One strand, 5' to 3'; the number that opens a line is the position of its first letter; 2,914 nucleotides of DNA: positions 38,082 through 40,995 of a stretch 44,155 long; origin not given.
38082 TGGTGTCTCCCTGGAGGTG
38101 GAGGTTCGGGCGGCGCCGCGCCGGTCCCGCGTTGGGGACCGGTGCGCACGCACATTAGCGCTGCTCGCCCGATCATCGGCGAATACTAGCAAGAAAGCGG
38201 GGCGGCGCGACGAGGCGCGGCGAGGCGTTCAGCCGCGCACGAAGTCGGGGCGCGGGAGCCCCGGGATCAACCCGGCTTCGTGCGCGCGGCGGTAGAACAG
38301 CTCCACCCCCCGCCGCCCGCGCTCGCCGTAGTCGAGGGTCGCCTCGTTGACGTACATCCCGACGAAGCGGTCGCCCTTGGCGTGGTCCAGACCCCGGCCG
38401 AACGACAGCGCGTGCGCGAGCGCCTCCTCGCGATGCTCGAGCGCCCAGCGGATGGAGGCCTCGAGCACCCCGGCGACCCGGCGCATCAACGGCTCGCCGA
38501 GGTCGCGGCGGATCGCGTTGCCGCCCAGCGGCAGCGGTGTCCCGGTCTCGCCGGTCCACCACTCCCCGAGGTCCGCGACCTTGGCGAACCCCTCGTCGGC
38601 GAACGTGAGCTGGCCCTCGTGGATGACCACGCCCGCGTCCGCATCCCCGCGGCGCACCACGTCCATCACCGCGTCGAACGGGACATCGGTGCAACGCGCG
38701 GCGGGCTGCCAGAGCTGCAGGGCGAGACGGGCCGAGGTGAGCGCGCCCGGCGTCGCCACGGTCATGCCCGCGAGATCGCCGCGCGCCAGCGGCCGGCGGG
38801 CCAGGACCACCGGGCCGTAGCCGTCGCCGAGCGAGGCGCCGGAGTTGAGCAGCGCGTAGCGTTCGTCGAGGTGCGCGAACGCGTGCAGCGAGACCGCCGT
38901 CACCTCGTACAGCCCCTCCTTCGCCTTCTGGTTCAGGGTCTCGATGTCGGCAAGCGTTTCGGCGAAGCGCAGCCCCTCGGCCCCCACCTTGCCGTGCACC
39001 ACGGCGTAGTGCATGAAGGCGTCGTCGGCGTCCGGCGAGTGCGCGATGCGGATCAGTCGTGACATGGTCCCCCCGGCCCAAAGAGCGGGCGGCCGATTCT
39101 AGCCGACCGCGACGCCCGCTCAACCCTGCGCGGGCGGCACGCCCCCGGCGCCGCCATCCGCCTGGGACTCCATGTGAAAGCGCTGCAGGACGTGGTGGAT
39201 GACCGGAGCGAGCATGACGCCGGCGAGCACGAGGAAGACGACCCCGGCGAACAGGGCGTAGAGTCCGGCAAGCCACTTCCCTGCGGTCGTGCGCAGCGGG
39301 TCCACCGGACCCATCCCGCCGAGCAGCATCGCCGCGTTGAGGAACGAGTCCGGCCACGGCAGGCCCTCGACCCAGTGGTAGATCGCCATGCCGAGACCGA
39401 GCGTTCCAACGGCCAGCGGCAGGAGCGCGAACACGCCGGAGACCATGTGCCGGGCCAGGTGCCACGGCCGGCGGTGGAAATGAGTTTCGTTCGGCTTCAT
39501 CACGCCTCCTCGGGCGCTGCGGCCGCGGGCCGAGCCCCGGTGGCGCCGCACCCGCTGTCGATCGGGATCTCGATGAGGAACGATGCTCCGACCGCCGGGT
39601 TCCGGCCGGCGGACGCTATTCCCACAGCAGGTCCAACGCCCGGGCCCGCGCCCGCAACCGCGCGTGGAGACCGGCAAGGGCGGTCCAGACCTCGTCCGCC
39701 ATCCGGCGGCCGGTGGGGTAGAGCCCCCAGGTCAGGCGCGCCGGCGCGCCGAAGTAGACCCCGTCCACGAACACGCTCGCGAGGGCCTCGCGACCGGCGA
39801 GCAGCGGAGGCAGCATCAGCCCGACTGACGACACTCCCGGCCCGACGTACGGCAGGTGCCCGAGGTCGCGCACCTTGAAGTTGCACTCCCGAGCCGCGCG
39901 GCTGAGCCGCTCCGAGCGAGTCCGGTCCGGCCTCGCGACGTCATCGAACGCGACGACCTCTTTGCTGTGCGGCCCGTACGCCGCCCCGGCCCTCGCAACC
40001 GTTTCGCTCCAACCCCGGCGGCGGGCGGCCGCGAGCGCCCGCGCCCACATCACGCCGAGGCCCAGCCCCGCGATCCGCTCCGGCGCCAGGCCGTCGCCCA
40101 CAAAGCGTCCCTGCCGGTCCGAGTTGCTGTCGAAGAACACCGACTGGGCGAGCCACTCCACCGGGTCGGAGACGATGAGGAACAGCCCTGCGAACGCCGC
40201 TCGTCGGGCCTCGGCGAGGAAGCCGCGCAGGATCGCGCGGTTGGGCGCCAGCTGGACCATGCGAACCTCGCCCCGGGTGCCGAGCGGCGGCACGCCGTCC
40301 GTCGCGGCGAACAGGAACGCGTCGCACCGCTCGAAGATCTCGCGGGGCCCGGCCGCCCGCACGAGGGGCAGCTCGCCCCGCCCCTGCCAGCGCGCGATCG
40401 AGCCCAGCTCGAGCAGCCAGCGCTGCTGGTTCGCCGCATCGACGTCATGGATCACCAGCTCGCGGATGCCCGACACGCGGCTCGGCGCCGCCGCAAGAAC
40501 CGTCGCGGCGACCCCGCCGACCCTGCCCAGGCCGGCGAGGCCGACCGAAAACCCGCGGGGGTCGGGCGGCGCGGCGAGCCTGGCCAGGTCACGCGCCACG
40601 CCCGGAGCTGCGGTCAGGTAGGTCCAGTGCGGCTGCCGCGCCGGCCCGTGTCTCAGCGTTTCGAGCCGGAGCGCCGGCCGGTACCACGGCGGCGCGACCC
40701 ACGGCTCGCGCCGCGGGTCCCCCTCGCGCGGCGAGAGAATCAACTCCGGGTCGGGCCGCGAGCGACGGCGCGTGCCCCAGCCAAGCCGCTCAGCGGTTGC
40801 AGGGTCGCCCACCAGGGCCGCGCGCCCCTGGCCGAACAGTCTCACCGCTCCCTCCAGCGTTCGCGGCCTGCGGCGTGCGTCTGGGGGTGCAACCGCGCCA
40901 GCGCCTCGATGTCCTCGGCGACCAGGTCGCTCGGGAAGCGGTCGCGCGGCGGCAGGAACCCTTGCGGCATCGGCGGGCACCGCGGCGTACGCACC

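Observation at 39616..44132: Translationally coupled pair: giant nucleotidyltransferase-core protein plus divergent LDH/MDH-like Rossmann protein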

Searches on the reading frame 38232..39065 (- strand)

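Call 48: search_protein_families(library=pfam, proteins=[window:38232-39065:-], max_evalue=1)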
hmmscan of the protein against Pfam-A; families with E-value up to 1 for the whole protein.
window:38232-39065:- (278 aa): 2 families
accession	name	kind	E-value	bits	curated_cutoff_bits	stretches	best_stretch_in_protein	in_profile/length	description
PF02621.19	VitK2_biosynth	-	1.3e-69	234.9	26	1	5-263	1-252/252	Menaquinone biosynthesis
PF13577.12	SnoaL_4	-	0.024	15.1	24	1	208-265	2-64/126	SnoaL-like domain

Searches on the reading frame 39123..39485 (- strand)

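Call 48: search_protein_families(library=pfam, proteins=[window:39123-39485:-], max_evalue=1)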
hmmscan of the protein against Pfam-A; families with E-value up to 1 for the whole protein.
window:39123-39485:- (121 aa): 2 families
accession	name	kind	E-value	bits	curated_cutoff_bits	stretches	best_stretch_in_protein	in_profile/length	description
PF02656.20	DUF202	-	0.13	13.1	23.4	0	7-40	34-66/68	Domain of unknown function (DUF202)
PF20485.3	DUF6724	-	0.51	10.6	27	1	75-101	10-36/64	Family of unknown function (DUF6724)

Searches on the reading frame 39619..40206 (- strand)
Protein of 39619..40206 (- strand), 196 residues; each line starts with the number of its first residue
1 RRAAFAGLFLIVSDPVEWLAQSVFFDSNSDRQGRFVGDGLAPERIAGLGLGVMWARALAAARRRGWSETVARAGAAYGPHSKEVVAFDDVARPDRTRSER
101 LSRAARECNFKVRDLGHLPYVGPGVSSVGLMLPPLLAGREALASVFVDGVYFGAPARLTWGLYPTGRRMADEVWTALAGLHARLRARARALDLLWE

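Call 72: search_solved_structures(query=A6, max_evalue=10, show_alignments=2)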
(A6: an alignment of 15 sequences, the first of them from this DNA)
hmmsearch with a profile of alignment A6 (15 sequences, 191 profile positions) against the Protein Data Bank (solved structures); distinct sequences matched with E-value up to 10: 18.
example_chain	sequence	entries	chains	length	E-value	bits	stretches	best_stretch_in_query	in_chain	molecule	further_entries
4m1q_A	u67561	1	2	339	0.0028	20.5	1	3-27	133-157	L-lactate dehydrogenase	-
4q3n_A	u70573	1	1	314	0.005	19.7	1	3-29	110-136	MGS-M5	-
3d0o_A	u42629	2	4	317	0.075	15.9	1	3-27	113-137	L-lactate dehydrogenase 1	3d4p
3h3j_A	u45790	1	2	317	0.075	15.8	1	3-27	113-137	L-lactate dehydrogenase 1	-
2zqy_A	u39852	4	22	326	0.11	15.4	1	3-28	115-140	L-lactate dehydrogenase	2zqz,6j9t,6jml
6j9s_A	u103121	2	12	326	0.11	15.3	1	3-28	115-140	L-lactate dehydrogenase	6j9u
1ez4_A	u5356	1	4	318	0.15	14.9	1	3-28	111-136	LACTATE DEHYDROGENASE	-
1ldn_A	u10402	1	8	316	0.15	14.9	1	3-27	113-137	L-LACTATE DEHYDROGENASE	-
1ldb_A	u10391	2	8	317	0.15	14.9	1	3-27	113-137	APO-L-LACTATE DEHYDROGENASE | L-LACTATE DEHYDROGENASE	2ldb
3wsv_A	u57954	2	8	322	0.23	14.3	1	3-28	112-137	L-lactate dehydrogenase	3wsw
3fi9_A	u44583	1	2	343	0.35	13.7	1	36-94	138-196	Malate dehydrogenase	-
3pqd_A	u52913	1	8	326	0.41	13.5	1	3-28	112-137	L-lactate dehydrogenase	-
6h9s_A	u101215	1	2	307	0.41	13.5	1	95-186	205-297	L-lactate dehydrogenase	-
3pqe_A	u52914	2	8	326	0.43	13.4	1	3-27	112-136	L-lactate dehydrogenase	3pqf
9jlo_A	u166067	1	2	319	0.53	13.1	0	2-27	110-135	L-lactate dehydrogenase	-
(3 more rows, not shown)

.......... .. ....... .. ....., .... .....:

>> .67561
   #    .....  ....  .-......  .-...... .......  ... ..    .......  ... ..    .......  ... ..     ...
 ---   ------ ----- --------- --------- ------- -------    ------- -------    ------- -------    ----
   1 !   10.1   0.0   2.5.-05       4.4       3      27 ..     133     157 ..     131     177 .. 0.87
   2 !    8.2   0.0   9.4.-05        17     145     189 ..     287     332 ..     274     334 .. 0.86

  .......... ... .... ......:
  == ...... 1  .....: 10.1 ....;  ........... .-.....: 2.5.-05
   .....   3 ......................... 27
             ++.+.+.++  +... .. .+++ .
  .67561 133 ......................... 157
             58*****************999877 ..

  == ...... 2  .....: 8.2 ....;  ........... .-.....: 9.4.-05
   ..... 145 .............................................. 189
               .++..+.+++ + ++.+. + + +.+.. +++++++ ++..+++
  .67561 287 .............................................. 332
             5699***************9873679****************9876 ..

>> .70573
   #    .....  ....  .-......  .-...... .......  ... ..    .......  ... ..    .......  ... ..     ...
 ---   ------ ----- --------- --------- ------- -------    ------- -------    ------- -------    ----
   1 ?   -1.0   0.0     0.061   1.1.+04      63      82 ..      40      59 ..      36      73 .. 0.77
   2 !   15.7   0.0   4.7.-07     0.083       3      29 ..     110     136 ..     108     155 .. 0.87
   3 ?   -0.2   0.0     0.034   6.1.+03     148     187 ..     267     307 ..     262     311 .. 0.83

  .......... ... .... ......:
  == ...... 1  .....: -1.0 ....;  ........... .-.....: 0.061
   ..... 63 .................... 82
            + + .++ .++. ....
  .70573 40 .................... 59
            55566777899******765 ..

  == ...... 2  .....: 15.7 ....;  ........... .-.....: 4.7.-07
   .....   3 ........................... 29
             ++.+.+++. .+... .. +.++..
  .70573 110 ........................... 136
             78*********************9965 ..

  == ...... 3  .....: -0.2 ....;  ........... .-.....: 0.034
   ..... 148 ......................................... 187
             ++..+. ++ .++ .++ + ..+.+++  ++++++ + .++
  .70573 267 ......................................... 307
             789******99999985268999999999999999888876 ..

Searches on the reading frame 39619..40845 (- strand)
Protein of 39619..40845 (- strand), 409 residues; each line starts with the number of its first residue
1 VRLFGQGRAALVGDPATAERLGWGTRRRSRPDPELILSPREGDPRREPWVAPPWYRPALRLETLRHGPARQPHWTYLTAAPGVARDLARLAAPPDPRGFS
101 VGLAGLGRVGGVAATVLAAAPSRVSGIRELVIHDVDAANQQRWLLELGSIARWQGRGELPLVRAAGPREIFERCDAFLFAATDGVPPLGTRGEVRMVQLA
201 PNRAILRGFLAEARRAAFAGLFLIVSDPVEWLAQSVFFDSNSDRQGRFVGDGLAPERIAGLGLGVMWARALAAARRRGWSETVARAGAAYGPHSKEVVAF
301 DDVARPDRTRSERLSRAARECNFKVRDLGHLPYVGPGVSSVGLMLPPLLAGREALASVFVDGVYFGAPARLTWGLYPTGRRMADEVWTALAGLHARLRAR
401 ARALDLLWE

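Call 3: search_protein_families(library=pfam, proteins=[window:39619-40845:-], max_evalue=1)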
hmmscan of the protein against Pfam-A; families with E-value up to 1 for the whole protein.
window:39619-40845:- (409 aa): 1 family
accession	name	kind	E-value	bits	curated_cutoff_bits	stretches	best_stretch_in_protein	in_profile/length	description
PF00056.29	Ldh_1_N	-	0.077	13.5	27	1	102-237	4-129/141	lactate/malate dehydrogenase, NAD binding domain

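Call 4: search_protein_families(library=ncbifam, proteins=[window:39619-40845:-], max_evalue=1)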
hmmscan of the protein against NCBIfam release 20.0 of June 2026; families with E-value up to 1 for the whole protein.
window:39619-40845:- (409 aa): 2 families
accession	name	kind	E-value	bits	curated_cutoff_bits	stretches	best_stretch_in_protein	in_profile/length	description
NF000824.0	PRK00066.1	subfamily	0.0045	16.3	339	1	127-252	31-148/316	L-lactate dehydrogenase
TIGR01771.1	L-LDH-NAD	equivalog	0.0047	16.3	303.55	1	187-242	76-129/299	L-lactate dehydrogenase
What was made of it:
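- Closest known: NadD-YqeK. Different: The NTase scores far below the NadD equivalog cut-off (call 4).
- Closest known: L-lactate/malate dehydrogenase family. Different: The window protein is below the Pfam and NCBIfam cut-offs (calls 3, 4).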

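Call 5: search_protein_families(library=padloc, proteins=[window:39619-40845:-], max_evalue=1)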
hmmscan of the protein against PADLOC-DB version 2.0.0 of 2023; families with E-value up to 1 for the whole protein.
window:39619-40845:- (409 aa): 0 families

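Call 18: find_homologous_proteins(query=window:39619-40845:-)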
Query window:39619-40845:- (409 aa): 180 proteins with E <= 0.001 among 8000 candidates; the best 120 are listed.
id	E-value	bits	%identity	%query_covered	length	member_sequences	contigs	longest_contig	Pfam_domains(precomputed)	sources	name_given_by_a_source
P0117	7.0e-267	903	100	100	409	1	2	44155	-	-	-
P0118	4.7e-265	897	99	100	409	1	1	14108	-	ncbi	-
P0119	1.6e-262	889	99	100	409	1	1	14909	-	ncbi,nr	ncbi:MAG TPA: hypothetical protein PLB88_02265 [Thermoanaerobaculaceae bacterium]|nr:hypothetical pr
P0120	5.1e-261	884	98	100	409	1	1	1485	-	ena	-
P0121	4.2e-240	815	99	92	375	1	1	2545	-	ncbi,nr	ncbi:MAG: hypothetical protein B7Z68_11830 [Acidobacteria bacterium 21-70-11]|nr:MAG: hypothetical p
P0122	1.9e-233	793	88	100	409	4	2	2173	-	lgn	-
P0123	1.3e-226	771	85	100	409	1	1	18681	-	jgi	jgi:hypothetical protein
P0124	7.7e-225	765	85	100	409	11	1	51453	-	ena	-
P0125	1.2e-224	764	86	100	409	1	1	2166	-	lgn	-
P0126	6.3e-224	762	84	100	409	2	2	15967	-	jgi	jgi:hypothetical protein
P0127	6.4e-220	749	83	100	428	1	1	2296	-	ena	-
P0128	2.3e-210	717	81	100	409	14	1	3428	-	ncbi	-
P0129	3.4e-206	703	80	100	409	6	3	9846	-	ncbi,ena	-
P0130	3.0e-184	631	71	100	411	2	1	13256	-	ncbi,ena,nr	ncbi:MAG TPA: hypothetical protein VMT19_05905 [Thermoanaerobaculaceae bacterium]|nr:hypothetical pr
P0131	2.9e-183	628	69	100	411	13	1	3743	-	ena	-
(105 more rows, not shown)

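Call 27: search_solved_structures(query=A2, max_evalue=1, show_alignments=2)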
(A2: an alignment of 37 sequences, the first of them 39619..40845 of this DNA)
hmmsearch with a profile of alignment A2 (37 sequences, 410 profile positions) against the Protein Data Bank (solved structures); distinct sequences matched with E-value up to 1: 42.
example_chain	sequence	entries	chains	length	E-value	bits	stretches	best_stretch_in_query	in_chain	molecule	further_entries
4q3n_A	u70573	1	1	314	1.7e-08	37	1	99-252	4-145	MGS-M5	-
3d0o_A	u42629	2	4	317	2.1e-07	33.4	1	97-242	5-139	L-lactate dehydrogenase 1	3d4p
3h3j_A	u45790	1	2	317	4.2e-07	32.5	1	97-242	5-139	L-lactate dehydrogenase 1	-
3wsv_A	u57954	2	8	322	1.4e-06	30.7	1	97-252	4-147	L-lactate dehydrogenase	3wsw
4lmr_A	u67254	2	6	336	4.9e-06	28.9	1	81-252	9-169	L-lactate dehydrogenase 1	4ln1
3pqe_A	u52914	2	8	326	1.5e-05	27.3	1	97-250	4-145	L-lactate dehydrogenase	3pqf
3pqd_A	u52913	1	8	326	1.5e-05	27.3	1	97-250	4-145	L-lactate dehydrogenase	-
9dq7_P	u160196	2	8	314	1.6e-05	27.2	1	101-241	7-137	L-lactate dehydrogenase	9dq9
4m1q_A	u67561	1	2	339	1.8e-05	27.1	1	82-242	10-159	L-lactate dehydrogenase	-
1a5z_A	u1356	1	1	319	1.9e-05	27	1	100-249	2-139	L-LACTATE DEHYDROGENASE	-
1ldn_A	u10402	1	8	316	0.00011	24.4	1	191-242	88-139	L-LACTATE DEHYDROGENASE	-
1ldb_A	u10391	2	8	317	0.00011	24.4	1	191-242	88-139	APO-L-LACTATE DEHYDROGENASE | L-LACTATE DEHYDROGENASE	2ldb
2v6b_A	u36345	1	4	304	0.00015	24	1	100-235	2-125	L-LACTATE DEHYDROGENASE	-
8rwl_A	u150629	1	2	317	0.00028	23.1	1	100-241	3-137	Malate dehydrogenase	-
9jlo_A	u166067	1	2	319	0.00029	23.1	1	130-242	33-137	L-lactate dehydrogenase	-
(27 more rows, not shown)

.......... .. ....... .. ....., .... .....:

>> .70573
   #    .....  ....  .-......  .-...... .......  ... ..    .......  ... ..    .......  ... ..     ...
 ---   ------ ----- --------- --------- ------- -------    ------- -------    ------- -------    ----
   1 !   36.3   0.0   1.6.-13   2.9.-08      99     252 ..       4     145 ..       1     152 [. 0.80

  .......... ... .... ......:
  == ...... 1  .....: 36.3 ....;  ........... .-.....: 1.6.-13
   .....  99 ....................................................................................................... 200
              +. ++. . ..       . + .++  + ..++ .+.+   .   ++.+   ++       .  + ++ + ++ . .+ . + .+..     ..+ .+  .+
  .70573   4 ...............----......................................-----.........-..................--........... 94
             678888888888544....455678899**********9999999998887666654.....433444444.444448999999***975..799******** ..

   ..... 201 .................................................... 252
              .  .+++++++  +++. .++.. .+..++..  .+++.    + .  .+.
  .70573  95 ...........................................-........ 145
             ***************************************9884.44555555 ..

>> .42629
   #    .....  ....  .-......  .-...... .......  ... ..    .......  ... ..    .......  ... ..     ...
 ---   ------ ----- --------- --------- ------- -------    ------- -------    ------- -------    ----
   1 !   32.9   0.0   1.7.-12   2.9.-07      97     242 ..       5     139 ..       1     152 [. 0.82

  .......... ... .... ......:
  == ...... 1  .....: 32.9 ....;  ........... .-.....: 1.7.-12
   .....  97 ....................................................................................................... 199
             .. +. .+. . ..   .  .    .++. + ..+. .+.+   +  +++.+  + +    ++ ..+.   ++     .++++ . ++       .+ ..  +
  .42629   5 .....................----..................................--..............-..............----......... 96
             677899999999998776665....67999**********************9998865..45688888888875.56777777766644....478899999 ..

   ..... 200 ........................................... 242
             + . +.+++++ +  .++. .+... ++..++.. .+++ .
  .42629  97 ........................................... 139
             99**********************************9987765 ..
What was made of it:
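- On LDH/MDH family: Profile against PDB L-LDH: 1.7e-8 (call 27). R195 aligns to the GETR arginine (call 27).
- Profile hit of the partner to L-LDH, E 1.7e-8: call 27.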

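Call 41: predict_structure(alignment_id=A3)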
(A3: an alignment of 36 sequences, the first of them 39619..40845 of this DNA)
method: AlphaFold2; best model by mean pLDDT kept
length: 409 residues; sequences in the alignment: 36
mean_pLDDT: 86.0   pTM: 0.88
mean pLDDT of the five models: 86.0, 85.1, 84.7, 81.5, 81.4
residues with pLDDT >= 90: 219; 70-90: 144; 50-70: 38; < 50: 8
segments of 3 or more residues with pLDDT < 50: 329-332
pLDDT, mean of each block of 10 residues (from residue 1): 91 94 92 93 92 84 77 91 90 88 89 90 92 93 91 75 96 95 68 73 94 94 89 95 94 91 75 90 88 85 94 89 52 60 84 78 80 65 92 94 93
secondary structure, 60 per line:
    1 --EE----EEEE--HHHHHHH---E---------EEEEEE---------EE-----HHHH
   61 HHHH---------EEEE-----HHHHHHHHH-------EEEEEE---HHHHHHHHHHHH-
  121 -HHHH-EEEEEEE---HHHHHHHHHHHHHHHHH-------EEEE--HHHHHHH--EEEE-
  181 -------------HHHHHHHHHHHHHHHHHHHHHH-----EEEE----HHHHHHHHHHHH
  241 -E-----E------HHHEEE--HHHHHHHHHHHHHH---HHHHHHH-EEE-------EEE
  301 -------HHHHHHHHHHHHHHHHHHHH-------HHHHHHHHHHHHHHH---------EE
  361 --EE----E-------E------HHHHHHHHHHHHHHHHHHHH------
elements in order: E9-12 H15-21 E35-40 H57-64 E74-77 H83-91 E99-104 H108-119 H122-125 E127-133 H137-153 E161-164 H167-173 E176-179 H194-215 E221-224 H229-240 E258-260 H263-276 H280-286 E288-290 E298-300 H308-327 H335-349 H384-403

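Call 49: fold_search(model_id=the predicted structure, library=pdb)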
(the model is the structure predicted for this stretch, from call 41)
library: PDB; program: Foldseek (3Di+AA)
matches with E <= 10: 1712; with E <= 0.001: 453
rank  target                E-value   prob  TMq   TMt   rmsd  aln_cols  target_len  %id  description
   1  3h3j_B                8.7e-14  1.00  0.60  0.76   4.1       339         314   20  Crystal structure of lactate dehydrogenase mutant (A85R) from staphylococcus aureus complexed with NAD and pyruvate (released 2010-04-28)
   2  3pqf_C                1.2e-13  1.00  0.59  0.75   3.8       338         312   17  Crystal structure of L-lactate dehydrogenase from Bacillus subtilis mutation H171C complexed with NAD+ (released 2012-01-11)
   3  3h3j_A                1.6e-13  1.00  0.58  0.74   3.7       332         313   19  Crystal structure of lactate dehydrogenase mutant (A85R) from staphylococcus aureus complexed with NAD and pyruvate (released 2010-04-28)
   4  3d4p_A                2.8e-13  1.00  0.57  0.74   3.9       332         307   20  Crystal structure of Lactate Dehydrogenase from Staphylococcus Aureus complexed with NAD and pyruvate (released 2009-06-02)
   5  4q3n                  2.8e-13  1.00  0.58  0.74   4.5       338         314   17  Crystal structure of MGS-M5, a lactate dehydrogenase enzyme from a Medee basin deep-sea metagenome library (released 2015-02-25)
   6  1ez4_B                3.2e-13  1.00  0.57  0.71   4.3       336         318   18  CRYSTAL STRUCTURE OF NON-ALLOSTERIC L-LACTATE DEHYDROGENASE FROM LACTOBACILLUS PENTOSUS AT 2.3 ANGSTROM RESOLUTION (released 2001-12-28)
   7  2v6m_D                3.8e-13  1.00  0.55  0.72   4.4       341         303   20  Crystal structure of lactate dehydrogenase from Thermus Thermophilus HB8 (Apo form) (released 2007-09-25)
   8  3pqe_A                6.5e-13  1.00  0.59  0.75   3.9       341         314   18  Crystal structure of L-lactate dehydrogenase from Bacillus subtilis with H171C mutation (released 2011-12-14)
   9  3d0o_B                6.9e-13  1.00  0.57  0.73   4.2       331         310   20  Crystal structure of Lactate Dehydrogenase from Staphylococcus Aureus (released 2009-05-12)
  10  2xxj_B                6.9e-13  1.00  0.57  0.73   4.1       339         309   19  Penta mutant of lactate dehydrogenase from Thermus thermophilus, ternary complex (released 2010-11-24)
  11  3vpg_A                8.2e-13  1.00  0.57  0.73   4.2       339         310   20  L-lactate dehydrogenase from Thermus caldophilus GK24 (released 2013-03-06)
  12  6h9s_A                8.7e-13  1.00  0.58  0.80   3.9       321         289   17  Crystal dimeric structure of Petrotoga mobilis lactate dehydrogenase with NADH (released 2018-08-22)
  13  2e37_D                8.7e-13  1.00  0.56  0.73   4.2       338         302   20  Structure of TT0471 protein from Thermus thermophilus (released 2007-11-27)
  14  3pqd_E                9.8e-13  1.00  0.57  0.74   3.9       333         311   18  Crystal structure of L-lactate dehydrogenase from Bacillus subtilis complexed with FBP and NAD+ (released 2012-01-18)
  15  4m1q_A                9.8e-13  1.00  0.59  0.76   3.9       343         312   17  Crystal structure of L-lactate dehydrogenase from Bacillus selenitireducens MLS10, NYSGRC Target 029814. (released 2013-08-21)
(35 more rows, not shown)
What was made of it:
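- On LDH/MDH family: Foldseek to L-LDH: E 9e-14, TMt 0.76, 339 columns (call 49).
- Checked: The partner is collinear with LDH (calls 27, 49).
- Full L-LDH fold for the partner, TM 0.76: calls 41 and 49.
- Tried and rejected: The fold search was needed instead (call 49).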
